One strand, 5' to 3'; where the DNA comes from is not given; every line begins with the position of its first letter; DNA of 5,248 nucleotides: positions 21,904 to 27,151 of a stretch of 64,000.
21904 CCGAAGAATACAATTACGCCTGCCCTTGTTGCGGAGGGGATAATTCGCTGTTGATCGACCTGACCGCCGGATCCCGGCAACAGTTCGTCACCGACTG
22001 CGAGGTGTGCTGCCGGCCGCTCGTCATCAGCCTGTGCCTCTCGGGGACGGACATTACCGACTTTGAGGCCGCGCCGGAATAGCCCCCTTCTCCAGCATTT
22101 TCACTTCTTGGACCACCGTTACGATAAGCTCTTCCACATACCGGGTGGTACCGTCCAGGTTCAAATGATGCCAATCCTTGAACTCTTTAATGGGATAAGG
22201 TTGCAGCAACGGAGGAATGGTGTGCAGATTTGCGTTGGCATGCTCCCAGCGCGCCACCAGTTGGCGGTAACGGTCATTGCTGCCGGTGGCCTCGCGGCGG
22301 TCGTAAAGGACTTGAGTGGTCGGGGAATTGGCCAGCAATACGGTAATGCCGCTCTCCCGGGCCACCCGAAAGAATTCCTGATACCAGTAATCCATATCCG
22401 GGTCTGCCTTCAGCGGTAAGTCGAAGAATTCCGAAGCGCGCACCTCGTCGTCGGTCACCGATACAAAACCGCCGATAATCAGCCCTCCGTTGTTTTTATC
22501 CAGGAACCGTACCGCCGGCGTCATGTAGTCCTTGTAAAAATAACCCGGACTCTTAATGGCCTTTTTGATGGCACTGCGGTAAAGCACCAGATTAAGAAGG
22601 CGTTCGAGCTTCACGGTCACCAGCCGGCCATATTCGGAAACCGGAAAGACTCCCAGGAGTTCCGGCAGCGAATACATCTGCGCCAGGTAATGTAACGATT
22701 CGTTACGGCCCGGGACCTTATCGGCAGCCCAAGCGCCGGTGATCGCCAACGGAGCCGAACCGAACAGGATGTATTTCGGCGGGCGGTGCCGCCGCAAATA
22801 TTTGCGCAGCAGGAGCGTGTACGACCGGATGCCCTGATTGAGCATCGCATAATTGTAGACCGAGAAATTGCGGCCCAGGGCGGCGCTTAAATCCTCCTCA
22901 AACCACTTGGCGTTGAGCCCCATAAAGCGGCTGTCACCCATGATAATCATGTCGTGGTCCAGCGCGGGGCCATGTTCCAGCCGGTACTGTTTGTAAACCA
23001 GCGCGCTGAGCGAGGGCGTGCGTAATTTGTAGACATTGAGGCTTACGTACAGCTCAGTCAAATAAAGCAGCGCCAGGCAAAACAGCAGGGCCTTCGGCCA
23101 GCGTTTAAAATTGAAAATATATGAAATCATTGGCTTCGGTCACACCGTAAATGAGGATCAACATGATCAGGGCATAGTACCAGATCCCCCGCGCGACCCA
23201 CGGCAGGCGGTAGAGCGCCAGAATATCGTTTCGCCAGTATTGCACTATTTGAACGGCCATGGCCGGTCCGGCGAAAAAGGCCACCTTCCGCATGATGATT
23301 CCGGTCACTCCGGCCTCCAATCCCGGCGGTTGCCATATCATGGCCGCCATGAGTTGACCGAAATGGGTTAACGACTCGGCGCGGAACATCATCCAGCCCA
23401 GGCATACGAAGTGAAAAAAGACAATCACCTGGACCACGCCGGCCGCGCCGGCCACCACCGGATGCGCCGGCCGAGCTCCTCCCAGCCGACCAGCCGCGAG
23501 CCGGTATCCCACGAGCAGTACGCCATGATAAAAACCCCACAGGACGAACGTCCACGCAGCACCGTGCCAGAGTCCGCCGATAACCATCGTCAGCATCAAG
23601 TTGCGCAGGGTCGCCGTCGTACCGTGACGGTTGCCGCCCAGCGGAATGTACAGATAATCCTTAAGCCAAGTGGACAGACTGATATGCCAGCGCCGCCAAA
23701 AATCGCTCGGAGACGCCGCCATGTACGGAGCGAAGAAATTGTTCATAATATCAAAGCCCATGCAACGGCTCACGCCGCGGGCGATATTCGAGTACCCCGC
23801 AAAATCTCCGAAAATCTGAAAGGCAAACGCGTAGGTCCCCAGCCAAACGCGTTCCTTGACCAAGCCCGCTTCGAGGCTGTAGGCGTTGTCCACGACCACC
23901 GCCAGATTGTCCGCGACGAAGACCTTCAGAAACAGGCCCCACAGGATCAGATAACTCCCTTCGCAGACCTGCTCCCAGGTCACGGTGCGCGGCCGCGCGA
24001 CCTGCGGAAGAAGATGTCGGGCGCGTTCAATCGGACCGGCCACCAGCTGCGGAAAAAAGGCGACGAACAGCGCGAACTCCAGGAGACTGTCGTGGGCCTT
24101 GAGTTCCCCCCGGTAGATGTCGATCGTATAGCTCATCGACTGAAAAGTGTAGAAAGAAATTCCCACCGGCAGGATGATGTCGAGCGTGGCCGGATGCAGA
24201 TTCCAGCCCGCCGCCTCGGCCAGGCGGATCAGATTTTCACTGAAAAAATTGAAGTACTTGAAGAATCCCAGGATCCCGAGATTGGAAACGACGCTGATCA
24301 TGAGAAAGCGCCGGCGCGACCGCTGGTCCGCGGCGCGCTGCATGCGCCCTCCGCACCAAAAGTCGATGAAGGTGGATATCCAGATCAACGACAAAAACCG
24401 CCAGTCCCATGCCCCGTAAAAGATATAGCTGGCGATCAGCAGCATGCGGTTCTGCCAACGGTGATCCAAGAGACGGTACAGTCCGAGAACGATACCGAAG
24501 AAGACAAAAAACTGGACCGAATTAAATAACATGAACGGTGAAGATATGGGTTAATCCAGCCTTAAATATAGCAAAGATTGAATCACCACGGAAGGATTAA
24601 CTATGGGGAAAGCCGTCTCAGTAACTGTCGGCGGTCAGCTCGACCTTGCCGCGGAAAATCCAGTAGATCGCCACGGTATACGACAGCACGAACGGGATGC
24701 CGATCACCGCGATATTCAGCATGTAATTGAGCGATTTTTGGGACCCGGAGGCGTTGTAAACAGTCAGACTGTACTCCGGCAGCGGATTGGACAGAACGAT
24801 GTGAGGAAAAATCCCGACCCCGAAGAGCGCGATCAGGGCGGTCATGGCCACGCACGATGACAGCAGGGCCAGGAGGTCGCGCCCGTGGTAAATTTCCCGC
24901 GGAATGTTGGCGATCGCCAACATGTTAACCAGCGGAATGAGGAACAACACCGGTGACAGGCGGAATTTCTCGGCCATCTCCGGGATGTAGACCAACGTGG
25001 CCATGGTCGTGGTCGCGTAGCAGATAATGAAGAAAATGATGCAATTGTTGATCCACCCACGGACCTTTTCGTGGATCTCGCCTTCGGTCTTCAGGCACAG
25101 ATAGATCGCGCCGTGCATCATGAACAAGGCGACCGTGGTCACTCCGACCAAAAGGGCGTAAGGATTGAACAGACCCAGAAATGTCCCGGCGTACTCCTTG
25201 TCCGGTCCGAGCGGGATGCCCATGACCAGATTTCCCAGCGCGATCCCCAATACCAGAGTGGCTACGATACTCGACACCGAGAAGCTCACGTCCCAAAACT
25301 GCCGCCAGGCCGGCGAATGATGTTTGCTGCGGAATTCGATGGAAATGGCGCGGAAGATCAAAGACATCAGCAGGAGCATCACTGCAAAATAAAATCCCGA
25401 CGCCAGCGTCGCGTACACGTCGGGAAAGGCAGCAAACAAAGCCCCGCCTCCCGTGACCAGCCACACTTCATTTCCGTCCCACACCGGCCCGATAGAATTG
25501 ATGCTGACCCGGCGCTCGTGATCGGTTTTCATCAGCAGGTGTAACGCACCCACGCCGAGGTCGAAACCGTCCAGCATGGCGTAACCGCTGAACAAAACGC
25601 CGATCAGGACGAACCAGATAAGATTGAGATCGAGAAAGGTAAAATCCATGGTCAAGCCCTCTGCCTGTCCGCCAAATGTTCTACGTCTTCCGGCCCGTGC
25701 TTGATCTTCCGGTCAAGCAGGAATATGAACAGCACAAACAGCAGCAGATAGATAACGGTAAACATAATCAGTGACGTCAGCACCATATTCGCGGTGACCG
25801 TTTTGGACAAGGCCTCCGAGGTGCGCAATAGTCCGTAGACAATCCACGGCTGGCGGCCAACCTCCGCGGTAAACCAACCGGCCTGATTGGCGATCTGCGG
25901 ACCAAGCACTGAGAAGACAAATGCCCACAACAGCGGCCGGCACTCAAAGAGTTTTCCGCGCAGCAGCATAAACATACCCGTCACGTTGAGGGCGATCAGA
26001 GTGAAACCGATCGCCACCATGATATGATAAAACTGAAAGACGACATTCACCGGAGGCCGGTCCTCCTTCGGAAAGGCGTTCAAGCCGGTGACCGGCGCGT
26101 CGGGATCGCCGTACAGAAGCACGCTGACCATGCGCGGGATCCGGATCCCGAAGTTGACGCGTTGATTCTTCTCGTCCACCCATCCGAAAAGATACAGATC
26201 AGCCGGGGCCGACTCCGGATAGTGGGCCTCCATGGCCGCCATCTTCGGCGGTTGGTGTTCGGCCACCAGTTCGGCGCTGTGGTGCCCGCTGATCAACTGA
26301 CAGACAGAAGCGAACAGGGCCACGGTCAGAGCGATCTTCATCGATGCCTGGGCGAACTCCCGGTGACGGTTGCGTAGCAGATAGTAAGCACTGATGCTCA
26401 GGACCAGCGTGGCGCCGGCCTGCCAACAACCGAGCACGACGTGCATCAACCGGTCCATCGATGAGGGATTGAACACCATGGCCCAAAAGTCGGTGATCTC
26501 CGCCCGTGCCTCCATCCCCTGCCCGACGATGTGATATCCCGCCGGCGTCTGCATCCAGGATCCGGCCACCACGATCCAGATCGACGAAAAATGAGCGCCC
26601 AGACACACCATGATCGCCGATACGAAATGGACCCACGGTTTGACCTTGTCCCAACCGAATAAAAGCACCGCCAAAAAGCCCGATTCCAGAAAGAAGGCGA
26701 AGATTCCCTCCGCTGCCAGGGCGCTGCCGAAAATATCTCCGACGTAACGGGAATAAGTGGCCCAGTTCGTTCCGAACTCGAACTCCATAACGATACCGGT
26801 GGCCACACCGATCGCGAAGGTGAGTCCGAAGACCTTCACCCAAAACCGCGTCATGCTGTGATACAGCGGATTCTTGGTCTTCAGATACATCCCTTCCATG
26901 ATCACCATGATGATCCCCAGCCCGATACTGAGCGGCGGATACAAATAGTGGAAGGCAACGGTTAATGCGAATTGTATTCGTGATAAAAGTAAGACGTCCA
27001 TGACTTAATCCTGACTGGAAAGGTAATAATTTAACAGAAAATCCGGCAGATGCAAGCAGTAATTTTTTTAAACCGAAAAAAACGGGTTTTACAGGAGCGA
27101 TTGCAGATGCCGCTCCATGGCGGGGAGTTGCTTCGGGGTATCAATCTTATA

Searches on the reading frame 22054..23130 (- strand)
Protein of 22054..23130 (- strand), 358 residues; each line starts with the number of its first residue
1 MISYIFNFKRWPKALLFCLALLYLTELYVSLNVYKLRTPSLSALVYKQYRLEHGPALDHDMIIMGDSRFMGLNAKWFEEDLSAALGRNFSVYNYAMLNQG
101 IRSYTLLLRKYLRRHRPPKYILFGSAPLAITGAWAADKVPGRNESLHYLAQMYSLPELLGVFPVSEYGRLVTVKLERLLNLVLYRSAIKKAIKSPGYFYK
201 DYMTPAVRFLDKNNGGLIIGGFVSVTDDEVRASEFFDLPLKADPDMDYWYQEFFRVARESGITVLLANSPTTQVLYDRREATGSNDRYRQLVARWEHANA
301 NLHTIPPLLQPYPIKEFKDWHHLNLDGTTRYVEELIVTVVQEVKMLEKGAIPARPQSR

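Call 48: search_protein_families(library=pfam, proteins=[window:22054-23130:-], max_evalue=0.0001)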
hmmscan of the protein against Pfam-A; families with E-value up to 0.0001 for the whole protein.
window:22054-23130:- (358 aa): 1 family
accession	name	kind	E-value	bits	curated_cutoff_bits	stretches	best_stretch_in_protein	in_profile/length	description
PF07611.17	DUF1574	-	4.8e-05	23.3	29.1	1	60-333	64-336/342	Protein of unknown function (DUF1574)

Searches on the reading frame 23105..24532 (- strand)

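Call 48: search_protein_families(library=pfam, proteins=[window:23105-24532:-], max_evalue=0.0001)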
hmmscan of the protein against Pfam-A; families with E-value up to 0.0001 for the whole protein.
window:23105-24532:- (475 aa): 1 family
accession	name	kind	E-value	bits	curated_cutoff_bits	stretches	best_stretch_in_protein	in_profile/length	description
PF03062.24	MBOAT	-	2.3e-26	93.3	27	1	149-342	80-293/337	MBOAT, membrane-bound O-acyltransferase family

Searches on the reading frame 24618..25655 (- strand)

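Call 3: search_protein_families(library=pfam, proteins=[window:24618-25655:-], max_evalue=0.01)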
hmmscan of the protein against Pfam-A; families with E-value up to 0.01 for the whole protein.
window:24618-25655:- (345 aa): 1 family
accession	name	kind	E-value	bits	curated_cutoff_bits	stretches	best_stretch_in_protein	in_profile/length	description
PF02322.20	Cyt_bd_oxida_II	-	3.8e-103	345.4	35.6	1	10-334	1-302/302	Cytochrome bd terminal oxidase subunit II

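Call 4: search_protein_families(library=ncbifam, proteins=[window:24618-25655:-], max_evalue=0.01)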
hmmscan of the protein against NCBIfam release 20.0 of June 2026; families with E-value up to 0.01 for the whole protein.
window:24618-25655:- (345 aa): 3 families
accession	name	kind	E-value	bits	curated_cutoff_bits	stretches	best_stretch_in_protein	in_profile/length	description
TIGR00203.1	cydB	equivalog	3.9e-84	283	117.3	2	9-221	6-223/378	cytochrome d ubiquinol oxidase subunit II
NF011579.0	PRK15003.1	equivalog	3.1e-70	237.3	718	2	10-218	7-220/379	cytochrome d ubiquinol oxidase subunit II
NF011602.0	PRK15028.1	equivalog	2.2e-67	228.1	681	2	7-215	4-217/378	cytochrome d ubiquinol oxidase subunit II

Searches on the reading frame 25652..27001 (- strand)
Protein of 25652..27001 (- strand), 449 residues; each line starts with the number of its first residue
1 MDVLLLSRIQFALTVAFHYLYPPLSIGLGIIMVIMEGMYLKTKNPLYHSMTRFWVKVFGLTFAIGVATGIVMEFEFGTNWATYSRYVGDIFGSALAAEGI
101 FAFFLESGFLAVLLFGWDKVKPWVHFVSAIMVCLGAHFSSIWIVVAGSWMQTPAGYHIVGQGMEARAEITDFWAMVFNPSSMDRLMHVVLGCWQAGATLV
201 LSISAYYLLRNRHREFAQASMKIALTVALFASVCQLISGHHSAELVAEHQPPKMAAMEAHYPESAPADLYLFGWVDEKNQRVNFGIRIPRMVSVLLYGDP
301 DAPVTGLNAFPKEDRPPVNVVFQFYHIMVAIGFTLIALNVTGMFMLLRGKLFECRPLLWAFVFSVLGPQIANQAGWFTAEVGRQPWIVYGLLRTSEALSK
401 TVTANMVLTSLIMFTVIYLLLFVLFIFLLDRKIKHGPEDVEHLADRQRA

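Call 3: search_protein_families(library=pfam, proteins=[window:25652-27001:-], max_evalue=0.01)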
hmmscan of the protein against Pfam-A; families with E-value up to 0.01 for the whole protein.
window:25652-27001:- (449 aa): 1 family
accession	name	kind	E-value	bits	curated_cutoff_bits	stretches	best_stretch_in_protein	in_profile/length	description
PF01654.22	Cyt_bd_oxida_I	-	1.3e-169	564.7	26.2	1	6-437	1-418/418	Cytochrome bd terminal oxidase subunit I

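Call 4: search_protein_families(library=ncbifam, proteins=[window:25652-27001:-], max_evalue=0.01)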
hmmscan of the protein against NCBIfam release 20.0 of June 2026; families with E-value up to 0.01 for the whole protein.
window:25652-27001:- (449 aa): 2 families
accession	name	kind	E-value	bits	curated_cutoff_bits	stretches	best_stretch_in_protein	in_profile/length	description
NF011609.0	PRK15035.1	equivalog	3.9e-99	332.9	1025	2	2-316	3-316/514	cytochrome bd-II oxidase subunit 1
NF011677.0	PRK15097.1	equivalog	1.1e-97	328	968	2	1-309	2-309/522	cytochrome ubiquinol oxidase subunit I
